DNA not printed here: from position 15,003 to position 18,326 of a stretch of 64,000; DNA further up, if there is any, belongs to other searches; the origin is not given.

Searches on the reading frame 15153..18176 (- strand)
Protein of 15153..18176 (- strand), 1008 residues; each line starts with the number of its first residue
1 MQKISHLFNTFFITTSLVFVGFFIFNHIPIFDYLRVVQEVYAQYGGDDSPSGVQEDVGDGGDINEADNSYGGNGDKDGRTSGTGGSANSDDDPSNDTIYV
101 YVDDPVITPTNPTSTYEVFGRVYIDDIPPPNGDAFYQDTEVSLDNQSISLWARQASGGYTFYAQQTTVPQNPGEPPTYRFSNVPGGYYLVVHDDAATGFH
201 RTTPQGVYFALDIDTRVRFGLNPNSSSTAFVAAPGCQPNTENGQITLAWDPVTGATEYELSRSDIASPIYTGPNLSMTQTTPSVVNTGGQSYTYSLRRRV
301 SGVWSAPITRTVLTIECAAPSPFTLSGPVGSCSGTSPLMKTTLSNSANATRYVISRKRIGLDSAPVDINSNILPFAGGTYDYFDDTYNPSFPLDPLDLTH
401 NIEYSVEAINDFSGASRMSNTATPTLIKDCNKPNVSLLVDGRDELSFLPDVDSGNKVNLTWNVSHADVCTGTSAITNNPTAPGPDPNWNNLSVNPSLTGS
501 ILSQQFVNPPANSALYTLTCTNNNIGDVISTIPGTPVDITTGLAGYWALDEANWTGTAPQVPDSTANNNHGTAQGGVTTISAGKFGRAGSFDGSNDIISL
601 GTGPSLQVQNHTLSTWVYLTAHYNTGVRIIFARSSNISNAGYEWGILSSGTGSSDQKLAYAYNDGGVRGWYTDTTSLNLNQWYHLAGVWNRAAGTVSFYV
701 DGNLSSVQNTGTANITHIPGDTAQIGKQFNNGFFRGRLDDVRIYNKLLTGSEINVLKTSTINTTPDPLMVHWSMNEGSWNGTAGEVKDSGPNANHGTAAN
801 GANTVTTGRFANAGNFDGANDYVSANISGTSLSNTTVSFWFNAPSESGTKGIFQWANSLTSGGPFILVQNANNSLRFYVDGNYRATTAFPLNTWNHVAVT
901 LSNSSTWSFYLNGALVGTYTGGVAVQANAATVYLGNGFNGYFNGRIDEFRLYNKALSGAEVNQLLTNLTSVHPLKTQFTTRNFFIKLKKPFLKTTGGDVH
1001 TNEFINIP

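Call 86: search_protein_families(library=pfam, proteins=[window:15153-18176:-], max_evalue=0.0001)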
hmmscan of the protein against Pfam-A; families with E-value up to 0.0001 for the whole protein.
window:15153-18176:- (1008 aa): 3 families
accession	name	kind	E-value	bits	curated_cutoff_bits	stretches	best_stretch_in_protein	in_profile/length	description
PF13385.13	Laminin_G_3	-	7e-50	169.5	27.6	2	817-962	1-151/151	Concanavalin A-like lectin/glucanases superfamily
PF00354.24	Pentaxin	-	2.1e-06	28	25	0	678-761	81-171/194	Pentaxin family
PF02973.23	Sialidase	-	1.8e-05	24.8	26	0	693-754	116-182/189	Sialidase, N-terminal domain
